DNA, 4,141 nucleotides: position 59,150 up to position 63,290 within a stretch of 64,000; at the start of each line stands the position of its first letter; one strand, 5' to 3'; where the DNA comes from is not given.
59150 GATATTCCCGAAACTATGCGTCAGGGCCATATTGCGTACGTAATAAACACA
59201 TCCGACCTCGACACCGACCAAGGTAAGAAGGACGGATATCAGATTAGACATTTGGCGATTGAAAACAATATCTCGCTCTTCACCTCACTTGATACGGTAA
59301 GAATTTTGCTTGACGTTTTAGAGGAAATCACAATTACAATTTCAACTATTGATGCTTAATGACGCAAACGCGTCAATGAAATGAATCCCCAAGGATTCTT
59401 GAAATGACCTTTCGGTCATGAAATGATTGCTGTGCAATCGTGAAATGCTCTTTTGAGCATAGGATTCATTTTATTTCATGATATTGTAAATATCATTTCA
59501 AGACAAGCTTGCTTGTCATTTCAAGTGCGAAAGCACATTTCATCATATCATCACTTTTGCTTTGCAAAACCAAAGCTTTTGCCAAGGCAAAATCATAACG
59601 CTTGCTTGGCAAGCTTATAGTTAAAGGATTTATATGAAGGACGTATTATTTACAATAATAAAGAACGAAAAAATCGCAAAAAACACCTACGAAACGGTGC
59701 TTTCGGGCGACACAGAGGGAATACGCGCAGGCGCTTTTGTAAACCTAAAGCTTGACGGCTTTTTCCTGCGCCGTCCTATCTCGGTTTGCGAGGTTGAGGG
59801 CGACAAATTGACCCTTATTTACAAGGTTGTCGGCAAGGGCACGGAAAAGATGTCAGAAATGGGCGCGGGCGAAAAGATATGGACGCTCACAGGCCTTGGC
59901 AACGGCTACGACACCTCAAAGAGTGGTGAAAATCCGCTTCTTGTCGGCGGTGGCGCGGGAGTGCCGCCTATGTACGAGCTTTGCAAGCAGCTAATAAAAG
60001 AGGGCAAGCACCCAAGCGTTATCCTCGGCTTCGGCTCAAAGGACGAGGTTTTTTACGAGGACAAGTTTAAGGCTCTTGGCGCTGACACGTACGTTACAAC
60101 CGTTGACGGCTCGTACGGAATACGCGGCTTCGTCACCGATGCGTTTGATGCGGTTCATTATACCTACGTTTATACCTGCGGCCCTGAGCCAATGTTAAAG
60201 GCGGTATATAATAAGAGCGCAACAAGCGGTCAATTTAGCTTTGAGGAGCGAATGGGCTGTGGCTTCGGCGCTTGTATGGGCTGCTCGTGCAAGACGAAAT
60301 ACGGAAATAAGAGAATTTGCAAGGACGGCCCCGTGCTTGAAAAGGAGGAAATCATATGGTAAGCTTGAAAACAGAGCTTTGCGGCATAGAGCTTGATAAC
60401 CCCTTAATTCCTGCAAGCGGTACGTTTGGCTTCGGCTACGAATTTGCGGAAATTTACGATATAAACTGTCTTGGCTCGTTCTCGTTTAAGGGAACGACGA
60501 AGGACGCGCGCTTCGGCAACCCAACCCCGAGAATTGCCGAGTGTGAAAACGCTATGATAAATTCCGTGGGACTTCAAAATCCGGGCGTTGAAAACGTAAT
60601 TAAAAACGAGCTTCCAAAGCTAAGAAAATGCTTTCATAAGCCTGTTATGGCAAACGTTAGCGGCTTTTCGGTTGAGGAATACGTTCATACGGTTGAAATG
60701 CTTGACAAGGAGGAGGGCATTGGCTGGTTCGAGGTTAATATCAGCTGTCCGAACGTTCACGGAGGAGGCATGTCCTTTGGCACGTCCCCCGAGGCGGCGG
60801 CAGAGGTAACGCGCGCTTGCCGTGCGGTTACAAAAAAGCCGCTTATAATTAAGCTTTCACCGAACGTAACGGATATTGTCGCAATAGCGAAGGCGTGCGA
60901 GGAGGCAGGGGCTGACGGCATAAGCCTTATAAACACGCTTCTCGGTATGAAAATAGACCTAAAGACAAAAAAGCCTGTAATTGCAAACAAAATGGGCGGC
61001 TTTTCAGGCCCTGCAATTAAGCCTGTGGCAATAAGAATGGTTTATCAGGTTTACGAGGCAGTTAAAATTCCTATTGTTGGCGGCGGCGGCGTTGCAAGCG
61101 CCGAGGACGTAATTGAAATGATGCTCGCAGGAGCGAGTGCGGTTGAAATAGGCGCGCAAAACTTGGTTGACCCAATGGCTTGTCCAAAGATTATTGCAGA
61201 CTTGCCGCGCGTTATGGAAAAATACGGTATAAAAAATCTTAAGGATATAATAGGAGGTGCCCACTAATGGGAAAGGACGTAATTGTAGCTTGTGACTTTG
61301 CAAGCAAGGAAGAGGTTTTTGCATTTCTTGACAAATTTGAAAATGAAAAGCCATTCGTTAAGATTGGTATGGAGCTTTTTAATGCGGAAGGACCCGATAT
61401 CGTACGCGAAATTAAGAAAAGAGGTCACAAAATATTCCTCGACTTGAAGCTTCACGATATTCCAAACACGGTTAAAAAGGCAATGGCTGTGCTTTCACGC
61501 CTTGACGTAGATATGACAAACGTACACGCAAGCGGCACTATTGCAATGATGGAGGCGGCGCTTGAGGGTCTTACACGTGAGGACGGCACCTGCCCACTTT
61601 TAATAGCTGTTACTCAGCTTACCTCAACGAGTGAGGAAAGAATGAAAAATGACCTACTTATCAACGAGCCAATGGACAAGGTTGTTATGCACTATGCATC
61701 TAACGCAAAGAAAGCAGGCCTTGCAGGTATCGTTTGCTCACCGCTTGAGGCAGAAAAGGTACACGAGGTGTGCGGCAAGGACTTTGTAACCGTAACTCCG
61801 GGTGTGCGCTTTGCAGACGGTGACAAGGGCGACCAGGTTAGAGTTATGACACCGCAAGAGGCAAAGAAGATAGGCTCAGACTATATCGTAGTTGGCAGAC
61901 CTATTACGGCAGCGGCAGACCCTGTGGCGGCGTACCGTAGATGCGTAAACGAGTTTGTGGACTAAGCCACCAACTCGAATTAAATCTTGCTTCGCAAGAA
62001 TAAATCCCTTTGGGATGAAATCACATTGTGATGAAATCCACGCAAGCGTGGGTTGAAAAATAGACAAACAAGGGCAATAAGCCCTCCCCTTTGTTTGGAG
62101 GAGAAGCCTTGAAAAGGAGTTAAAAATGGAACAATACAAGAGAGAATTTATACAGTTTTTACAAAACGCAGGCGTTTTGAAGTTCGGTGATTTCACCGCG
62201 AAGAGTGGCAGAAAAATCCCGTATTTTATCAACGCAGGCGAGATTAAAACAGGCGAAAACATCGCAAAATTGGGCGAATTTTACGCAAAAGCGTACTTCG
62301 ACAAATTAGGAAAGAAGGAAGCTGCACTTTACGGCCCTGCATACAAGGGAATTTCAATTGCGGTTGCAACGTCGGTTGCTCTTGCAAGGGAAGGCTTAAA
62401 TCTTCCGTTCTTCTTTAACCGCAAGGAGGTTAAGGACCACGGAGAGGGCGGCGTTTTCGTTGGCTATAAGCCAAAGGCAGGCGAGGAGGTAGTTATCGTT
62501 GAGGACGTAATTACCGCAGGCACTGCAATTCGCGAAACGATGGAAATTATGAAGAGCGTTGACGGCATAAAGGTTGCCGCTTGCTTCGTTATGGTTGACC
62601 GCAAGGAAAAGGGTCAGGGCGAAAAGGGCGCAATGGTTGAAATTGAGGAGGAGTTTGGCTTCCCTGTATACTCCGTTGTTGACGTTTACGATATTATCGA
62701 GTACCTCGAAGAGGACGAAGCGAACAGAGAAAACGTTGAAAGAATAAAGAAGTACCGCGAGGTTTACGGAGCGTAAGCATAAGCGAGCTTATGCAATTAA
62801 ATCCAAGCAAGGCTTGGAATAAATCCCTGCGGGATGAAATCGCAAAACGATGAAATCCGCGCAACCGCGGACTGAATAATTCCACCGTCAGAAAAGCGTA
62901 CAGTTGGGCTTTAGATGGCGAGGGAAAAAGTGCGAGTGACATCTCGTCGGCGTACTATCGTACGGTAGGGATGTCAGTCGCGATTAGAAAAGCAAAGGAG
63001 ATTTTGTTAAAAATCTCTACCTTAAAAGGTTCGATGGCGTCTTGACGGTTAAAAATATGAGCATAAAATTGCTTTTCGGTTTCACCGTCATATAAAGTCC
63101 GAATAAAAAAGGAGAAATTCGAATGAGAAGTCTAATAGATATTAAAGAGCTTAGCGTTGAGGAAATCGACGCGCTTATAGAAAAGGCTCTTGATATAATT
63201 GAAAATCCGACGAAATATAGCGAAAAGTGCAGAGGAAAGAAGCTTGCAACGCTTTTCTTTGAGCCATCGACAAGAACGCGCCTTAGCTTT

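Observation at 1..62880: Family of hairpin/linker arrays: variable hairpins, conserved array-specific 7-8 nt linkers, at eight or more non-coding loci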

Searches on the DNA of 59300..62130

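Call 55: search_rna_families(source=window, start=59300, end=62130, threshold=evalue, max_evalue=10, show_alignments=3)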
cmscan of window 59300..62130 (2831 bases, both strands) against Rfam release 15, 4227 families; matches with E-value up to 10: 6.
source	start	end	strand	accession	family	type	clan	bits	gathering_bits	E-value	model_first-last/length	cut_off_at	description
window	59374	59451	+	RF01706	Gut-1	Gene; sRNA;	-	49.3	50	4.6e-08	1-77/77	no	Gut-1 RNA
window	59468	59545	-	RF01706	Gut-1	Gene; sRNA;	-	29.7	50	0.0042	1-77/77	no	Gut-1 RNA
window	61977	62042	+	RF01706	Gut-1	Gene; sRNA;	-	29.3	50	0.0052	1-77/77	no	Gut-1 RNA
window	60954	61055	+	RF03881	mir-59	Gene; miRNA;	-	16.5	80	9.3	1-66/66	no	mir-59 microRNA precursor family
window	61193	61325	+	RF02504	Atu_L1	Gene; sRNA;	-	13.9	60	5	1-174/174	no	Rhizobiales sRNA Atu_L1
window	61443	61480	+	RF00628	RgsA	Gene; sRNA;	-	11.8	88.4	8.4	1-194/194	no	RgsA sRNA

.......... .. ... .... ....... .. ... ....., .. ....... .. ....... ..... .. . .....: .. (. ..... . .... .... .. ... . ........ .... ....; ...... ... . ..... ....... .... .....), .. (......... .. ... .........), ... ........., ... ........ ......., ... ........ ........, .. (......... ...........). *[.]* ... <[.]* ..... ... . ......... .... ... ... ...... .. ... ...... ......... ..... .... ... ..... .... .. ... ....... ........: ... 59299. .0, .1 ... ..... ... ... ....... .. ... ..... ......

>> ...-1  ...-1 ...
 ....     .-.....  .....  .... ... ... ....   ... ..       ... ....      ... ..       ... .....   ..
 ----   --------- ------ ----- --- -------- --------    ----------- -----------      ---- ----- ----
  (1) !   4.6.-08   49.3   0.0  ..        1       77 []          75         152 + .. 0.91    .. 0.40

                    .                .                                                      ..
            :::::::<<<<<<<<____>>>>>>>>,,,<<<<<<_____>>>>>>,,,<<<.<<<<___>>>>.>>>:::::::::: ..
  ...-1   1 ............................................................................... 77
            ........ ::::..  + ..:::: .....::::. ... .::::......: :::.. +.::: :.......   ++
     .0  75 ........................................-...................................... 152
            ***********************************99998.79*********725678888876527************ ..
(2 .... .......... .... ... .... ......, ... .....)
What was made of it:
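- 59360..59543 (.): Array F. A full-length Gut-1-type element between carB and pyrK. The left half is 59376-59451 (+, 4 x NTGAAAT plus hairpin). The centre is 59452-59472 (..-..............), complementary to 59379-59388 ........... The right half is 59473-59543 (3 hairpins, ATTTCA(A/T)). Gut-1 scores 49.3 bits (+) and 29.7 bits (-) (call 55).
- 61977..62061 (+): Array G. Four units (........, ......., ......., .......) between pyrF and pyrE. Gut-1 scores 29.3 bits (call 55).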

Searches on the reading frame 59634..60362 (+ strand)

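Call 15: search_protein_families(library=pfam, proteins=[window:59634-60362:+])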
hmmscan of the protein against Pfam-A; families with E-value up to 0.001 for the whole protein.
window:59634-60362:+ (242 aa): 3 families
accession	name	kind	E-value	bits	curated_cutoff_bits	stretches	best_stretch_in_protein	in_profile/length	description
PF10418.14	DHODB_Fe-S_bind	-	9.8e-14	51.2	23.9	1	204-240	1-40/41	Iron-sulfur cluster binding domain of dihydroorotate dehydrogenase B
PF00175.26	NAD_binding_1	-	2e-06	28.8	22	1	103-191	1-107/109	Oxidoreductase NAD-binding domain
PF08030.17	NAD_binding_6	-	0.00024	21.6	22.2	0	100-125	3-28/156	Ferric reductase NAD binding domain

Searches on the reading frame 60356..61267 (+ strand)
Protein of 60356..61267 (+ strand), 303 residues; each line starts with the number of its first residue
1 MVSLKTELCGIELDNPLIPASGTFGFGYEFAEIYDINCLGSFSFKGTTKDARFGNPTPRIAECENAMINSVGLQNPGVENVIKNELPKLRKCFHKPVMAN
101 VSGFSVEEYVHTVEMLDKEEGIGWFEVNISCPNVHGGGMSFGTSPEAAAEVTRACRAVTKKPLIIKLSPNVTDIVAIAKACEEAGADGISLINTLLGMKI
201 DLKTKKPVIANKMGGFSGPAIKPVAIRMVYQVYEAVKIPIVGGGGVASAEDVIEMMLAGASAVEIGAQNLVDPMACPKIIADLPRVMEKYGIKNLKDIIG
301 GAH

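Call 74: search_protein_families(library=pfam, proteins=[window:60356-61267:+], max_evalue=0.001)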
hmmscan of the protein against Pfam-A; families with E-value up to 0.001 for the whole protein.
window:60356-61267:+ (303 aa): 5 families
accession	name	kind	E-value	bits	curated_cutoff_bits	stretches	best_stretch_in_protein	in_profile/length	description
PF01180.27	DHO_dh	-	1.3e-87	294.1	27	1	4-287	2-291/291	Dihydroorotate dehydrogenase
PF03060.21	NMO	-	1.3e-06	28.5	28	1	212-270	166-226/331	Nitronate monooxygenase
PF00977.27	His_biosynth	-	1.5e-05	25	23.6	1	223-281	59-117/228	Histidine biosynthesis protein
PF01207.24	Dus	-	4.9e-05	23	20.4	1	121-275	79-223/311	Dihydrouridine synthase (Dus)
PF04309.18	G3P_antiterm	-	0.00096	19.1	27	0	226-270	128-172/173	Glycerol-3-phosphate responsive antiterminator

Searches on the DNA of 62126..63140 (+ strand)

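Call 47: search_rna_families(source=window, start=62770, end=63140, threshold=evalue, max_evalue=1, show_alignments=2)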
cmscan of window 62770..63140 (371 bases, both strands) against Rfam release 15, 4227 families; matches with E-value up to 1: 2.
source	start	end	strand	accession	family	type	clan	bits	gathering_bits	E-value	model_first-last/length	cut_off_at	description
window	62794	62861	+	RF01706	Gut-1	Gene; sRNA;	-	27.4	50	0.0021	1-77/77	no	Gut-1 RNA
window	62949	62982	-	RF01380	HIV-1_SD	Cis-reg;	-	17.4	30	0.74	1-19/19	no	Human immunodeficiency virus type 1 major splice donor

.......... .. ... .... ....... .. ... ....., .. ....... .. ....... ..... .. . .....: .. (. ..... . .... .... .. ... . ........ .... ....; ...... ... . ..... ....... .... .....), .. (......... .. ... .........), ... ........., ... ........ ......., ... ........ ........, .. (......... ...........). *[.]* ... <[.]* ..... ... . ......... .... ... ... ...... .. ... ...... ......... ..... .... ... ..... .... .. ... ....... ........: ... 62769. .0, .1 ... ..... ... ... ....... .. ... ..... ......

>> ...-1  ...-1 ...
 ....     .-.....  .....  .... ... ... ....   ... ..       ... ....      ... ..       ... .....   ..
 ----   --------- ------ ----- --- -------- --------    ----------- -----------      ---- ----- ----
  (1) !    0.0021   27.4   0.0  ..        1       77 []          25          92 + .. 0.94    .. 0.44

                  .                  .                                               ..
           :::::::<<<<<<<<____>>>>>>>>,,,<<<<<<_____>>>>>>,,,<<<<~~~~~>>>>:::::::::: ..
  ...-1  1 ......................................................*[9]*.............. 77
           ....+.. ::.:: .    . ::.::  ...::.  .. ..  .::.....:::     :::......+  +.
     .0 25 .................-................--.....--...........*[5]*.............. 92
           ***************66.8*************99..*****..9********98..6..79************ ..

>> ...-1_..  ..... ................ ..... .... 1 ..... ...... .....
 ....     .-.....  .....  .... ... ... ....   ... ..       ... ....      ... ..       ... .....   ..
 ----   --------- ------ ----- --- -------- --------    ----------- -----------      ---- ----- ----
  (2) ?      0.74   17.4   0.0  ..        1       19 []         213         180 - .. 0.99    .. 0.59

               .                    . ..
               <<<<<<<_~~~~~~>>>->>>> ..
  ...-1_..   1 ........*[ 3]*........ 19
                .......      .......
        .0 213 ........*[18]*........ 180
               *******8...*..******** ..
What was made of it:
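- On Rfam RF01706 Gut-1 RNA: Alignments to the model consensus are in calls 47 and 55.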

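Call 54: search_rna_families(sources=[L002, L015, L018, L027, L038, L062, L005, L010, L033, L061], threshold=gathering)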
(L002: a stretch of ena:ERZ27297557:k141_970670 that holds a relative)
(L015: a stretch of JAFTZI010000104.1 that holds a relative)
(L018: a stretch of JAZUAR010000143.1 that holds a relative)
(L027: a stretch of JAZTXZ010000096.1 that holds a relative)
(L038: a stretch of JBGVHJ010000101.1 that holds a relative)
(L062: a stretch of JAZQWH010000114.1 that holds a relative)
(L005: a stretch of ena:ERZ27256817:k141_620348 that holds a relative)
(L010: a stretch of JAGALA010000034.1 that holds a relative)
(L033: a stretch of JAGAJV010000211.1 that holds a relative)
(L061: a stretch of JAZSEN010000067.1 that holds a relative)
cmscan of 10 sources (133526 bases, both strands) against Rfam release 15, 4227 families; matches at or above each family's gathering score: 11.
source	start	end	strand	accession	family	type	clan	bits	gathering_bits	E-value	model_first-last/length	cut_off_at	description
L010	1143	1215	-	RF00005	tRNA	Gene; tRNA;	CL00001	73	29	9.7e-14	1-71/71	no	tRNA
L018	9920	10020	+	RF00059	TPP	Cis-reg; riboswitch;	-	68.3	54.3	5.5e-11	1-105/105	no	TPP riboswitch aptamer (THI element)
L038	14079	14152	+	RF01706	Gut-1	Gene; sRNA;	-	67.2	50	6.5e-11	1-77/77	no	Gut-1 RNA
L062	12170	12244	+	RF01706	Gut-1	Gene; sRNA;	-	66.1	50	1.3e-10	1-77/77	no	Gut-1 RNA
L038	13971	14042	+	RF00005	tRNA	Gene; tRNA;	CL00001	61.6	29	1.4e-10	1-71/71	no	tRNA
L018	182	257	+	RF01706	Gut-1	Gene; sRNA;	-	59.9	50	4.7e-09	1-77/77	no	Gut-1 RNA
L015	175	250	-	RF01706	Gut-1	Gene; sRNA;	-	57.1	50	2.4e-08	1-77/77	no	Gut-1 RNA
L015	8595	8670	+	RF01706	Gut-1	Gene; sRNA;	-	56.4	50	3.6e-08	1-77/77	no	Gut-1 RNA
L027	4157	4232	+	RF01706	Gut-1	Gene; sRNA;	-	56.2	50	4e-08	1-77/77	no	Gut-1 RNA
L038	14172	14260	-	RF01706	Gut-1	Gene; sRNA;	-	56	50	4.5e-08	1-77/77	no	Gut-1 RNA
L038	4883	4955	-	RF01706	Gut-1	Gene; sRNA;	-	53.1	50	2.5e-07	1-77/77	no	Gut-1 RNA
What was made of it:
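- Closest known: Gut-1 RNA motif. Same: Arrays in related MAGs score 53-67 bits (calls 54, 55).
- Halves of bipartite arrays hit Gut-1 on opposite strands (calls 54, 55).
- On Rfam RF01706 Gut-1 RNA: Arrays of the same architecture in related MAGs do pass, at 53.1-67.2 bits (call 54).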
